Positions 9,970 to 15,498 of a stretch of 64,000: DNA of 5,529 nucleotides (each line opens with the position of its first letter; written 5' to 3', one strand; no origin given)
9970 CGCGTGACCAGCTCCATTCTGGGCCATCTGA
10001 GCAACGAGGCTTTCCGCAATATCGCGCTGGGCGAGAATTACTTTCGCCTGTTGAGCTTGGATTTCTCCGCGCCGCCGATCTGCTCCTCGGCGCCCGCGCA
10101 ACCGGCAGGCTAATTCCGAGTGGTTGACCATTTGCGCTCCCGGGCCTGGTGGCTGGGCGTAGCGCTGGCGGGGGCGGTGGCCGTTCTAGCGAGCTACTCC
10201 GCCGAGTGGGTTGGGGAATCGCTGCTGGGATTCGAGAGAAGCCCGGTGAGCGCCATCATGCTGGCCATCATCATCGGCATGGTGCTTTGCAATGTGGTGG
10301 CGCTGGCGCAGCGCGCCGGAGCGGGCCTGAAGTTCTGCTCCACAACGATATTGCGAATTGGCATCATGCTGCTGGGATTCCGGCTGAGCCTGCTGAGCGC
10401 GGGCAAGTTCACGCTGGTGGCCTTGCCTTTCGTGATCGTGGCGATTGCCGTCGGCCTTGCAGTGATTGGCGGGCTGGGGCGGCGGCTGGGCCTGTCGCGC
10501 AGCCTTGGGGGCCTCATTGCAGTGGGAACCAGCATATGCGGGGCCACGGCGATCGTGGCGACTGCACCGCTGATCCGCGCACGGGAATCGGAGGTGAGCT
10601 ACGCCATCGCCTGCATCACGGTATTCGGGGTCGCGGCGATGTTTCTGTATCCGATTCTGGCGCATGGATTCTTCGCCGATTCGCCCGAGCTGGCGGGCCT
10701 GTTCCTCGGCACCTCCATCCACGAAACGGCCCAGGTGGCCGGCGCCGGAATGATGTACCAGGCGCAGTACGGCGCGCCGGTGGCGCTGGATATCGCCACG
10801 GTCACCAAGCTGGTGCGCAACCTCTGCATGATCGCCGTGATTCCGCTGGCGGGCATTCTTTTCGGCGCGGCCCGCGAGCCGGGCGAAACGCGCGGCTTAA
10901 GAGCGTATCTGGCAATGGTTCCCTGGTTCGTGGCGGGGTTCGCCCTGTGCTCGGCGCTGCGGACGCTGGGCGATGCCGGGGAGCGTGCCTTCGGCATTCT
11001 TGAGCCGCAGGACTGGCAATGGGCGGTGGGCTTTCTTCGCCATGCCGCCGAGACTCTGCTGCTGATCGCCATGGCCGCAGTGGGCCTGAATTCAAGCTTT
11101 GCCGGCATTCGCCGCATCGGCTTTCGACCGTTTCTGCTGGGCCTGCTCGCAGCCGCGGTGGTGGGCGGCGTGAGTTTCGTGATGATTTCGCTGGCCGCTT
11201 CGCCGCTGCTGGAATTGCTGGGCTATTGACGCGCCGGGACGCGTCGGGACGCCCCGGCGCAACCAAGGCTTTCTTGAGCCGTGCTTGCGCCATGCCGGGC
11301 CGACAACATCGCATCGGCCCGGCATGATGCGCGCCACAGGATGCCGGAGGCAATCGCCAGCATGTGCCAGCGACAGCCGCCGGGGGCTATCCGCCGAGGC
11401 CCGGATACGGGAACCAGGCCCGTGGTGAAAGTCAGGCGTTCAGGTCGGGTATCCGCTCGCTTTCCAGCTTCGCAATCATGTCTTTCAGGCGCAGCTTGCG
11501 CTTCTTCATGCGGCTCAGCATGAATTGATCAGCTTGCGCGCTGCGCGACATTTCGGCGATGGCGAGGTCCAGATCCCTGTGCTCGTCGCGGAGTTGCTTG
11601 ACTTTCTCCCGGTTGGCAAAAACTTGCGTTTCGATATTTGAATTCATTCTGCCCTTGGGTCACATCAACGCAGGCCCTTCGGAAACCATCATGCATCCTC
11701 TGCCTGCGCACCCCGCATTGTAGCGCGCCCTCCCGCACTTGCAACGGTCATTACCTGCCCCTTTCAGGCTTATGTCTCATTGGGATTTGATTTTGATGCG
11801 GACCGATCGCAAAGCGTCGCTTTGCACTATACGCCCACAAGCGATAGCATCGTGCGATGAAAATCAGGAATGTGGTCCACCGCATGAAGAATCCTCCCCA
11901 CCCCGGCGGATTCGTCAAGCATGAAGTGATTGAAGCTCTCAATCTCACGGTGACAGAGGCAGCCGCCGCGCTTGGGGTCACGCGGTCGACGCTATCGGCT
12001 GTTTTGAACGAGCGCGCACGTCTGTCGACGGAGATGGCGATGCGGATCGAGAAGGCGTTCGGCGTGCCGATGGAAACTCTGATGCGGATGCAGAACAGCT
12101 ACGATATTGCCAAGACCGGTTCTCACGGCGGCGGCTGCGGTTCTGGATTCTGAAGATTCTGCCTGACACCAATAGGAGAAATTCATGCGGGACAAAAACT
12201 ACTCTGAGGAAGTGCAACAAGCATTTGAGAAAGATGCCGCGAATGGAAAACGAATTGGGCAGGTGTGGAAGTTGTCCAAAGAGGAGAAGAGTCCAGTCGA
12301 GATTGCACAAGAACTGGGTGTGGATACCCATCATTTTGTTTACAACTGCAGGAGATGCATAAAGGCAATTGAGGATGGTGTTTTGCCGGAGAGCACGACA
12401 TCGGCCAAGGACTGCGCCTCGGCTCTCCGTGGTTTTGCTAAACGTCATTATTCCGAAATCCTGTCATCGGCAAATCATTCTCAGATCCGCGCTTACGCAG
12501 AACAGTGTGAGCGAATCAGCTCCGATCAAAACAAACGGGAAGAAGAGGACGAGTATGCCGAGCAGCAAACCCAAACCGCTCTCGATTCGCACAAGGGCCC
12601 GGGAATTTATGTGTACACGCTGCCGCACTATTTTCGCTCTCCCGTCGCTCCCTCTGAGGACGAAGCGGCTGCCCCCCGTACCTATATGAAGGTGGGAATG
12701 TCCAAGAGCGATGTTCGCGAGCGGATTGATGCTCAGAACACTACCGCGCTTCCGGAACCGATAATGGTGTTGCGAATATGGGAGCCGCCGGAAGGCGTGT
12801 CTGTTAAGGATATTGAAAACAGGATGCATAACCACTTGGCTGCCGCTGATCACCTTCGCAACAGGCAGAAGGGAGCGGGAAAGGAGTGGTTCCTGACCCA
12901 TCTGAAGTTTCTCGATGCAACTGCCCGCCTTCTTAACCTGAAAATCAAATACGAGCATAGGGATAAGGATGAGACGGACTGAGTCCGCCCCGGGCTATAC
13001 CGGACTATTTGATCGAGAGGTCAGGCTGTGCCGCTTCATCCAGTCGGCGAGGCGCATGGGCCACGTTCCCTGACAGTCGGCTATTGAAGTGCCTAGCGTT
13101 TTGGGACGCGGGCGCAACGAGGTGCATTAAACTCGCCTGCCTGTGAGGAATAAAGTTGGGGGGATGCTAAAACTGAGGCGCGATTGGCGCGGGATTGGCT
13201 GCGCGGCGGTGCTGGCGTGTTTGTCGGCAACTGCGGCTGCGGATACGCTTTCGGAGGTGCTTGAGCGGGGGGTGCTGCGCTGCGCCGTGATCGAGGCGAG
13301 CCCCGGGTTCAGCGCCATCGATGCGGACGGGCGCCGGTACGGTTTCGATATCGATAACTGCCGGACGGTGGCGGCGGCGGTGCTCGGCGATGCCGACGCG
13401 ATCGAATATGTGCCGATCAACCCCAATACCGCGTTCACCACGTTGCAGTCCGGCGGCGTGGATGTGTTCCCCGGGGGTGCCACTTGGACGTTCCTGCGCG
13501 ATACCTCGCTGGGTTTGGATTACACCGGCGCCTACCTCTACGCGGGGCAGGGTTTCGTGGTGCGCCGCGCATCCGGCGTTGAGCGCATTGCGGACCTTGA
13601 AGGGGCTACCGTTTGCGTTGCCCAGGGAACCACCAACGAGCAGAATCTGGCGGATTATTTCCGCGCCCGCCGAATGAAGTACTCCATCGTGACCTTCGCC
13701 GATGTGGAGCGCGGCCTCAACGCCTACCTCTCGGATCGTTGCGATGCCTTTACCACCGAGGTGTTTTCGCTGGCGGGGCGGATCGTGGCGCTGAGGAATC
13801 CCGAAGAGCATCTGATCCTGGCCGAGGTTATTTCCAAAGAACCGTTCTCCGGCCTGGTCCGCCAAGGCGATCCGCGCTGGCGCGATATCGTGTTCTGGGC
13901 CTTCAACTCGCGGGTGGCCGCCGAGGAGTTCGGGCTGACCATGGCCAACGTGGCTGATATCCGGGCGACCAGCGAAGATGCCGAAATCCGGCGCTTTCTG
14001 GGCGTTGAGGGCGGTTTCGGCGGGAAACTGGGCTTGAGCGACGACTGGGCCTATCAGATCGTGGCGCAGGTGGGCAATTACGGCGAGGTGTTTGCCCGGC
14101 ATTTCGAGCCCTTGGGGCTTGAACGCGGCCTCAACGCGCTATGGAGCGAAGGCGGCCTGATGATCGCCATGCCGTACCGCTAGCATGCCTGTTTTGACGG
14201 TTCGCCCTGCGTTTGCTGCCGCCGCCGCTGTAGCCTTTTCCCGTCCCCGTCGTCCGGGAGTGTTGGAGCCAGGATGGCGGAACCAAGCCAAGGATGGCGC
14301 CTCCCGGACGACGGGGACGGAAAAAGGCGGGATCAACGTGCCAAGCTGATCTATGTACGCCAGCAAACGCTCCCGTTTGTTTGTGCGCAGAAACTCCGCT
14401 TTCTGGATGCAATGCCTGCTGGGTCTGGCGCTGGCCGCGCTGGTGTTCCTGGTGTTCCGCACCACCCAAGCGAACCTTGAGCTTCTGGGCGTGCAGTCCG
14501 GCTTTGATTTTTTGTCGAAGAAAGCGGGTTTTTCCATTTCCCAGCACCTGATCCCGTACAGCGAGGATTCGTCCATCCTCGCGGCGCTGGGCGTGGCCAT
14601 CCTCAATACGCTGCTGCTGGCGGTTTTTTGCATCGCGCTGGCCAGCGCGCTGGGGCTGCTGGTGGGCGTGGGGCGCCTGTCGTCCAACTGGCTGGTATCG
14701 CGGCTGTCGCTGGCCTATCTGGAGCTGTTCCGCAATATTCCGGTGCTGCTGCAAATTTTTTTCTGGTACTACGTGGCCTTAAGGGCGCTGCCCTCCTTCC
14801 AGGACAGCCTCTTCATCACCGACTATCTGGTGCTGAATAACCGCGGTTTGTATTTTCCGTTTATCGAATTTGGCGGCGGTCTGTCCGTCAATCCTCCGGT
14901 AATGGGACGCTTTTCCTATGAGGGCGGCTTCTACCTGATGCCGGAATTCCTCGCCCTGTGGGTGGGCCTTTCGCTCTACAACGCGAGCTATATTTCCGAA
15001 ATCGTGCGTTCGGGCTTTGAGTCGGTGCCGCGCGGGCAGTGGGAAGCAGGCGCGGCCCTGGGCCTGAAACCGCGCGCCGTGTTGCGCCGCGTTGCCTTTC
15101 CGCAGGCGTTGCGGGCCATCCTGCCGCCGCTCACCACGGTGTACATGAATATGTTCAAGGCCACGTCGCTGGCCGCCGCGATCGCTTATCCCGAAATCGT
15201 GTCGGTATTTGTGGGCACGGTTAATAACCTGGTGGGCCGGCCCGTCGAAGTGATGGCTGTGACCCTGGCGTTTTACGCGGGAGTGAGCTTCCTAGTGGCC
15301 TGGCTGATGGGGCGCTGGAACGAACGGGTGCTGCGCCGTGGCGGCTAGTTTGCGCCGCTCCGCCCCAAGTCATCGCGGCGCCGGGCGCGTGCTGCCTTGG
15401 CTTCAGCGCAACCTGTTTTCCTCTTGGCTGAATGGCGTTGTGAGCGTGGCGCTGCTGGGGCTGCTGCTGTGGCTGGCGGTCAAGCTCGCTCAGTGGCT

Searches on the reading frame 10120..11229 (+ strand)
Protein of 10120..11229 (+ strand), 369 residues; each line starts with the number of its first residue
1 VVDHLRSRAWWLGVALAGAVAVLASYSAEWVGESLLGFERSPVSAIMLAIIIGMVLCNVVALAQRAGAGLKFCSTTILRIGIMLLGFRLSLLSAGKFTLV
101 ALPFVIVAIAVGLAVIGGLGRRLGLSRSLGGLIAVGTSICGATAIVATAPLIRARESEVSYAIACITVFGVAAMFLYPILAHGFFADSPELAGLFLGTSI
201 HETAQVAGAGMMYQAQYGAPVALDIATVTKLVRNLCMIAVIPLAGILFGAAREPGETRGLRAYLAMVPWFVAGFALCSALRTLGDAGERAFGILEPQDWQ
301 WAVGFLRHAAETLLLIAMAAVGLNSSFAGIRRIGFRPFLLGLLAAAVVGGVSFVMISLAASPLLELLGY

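Call 71: search_protein_families(library=pfam, proteins=[window:10120-11229:+], max_evalue=0.00001)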
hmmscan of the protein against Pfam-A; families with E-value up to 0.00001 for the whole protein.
window:10120-11229:+ (369 aa): 1 family
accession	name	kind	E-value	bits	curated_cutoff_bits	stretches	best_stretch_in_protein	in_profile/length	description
PF03601.19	Cons_hypoth698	-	4e-62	210.3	24.5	1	13-340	2-303/304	Conserved hypothetical protein 698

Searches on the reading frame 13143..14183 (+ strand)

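Call 71: search_protein_families(library=pfam, proteins=[window:13143-14183:+], max_evalue=0.00001)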
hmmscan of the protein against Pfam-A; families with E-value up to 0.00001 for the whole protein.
window:13143-14183:+ (346 aa): 2 families
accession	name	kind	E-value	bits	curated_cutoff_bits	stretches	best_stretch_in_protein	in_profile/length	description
PF00497.25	SBP_bac_3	-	2.2e-12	47.3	26.4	1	45-255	1-114/132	Bacterial extracellular solute-binding proteins, family 3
PF09084.16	NMT1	-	2.9e-06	27.8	20.5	0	136-204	75-145/216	NMT1/THI5 like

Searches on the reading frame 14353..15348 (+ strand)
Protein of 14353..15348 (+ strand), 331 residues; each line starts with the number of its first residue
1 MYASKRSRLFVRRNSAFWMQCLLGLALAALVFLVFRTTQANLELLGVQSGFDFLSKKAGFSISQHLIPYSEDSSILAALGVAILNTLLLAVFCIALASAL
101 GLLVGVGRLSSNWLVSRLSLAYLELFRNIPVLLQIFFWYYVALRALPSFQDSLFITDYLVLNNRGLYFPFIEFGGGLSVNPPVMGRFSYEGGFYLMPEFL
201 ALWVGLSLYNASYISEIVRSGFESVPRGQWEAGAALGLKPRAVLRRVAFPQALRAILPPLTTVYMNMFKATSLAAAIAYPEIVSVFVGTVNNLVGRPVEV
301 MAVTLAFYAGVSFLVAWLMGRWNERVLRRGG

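Call 71: search_protein_families(library=pfam, proteins=[window:14353-15348:+], max_evalue=0.00001)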
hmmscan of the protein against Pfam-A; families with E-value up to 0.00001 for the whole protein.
window:14353-15348:+ (331 aa): 1 family
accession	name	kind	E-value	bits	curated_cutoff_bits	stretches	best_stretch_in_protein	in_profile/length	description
PF00528.27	BPD_transp_1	-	3.4e-16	59.9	26.4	1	99-326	3-182/184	Binding-protein-dependent transport system inner membrane component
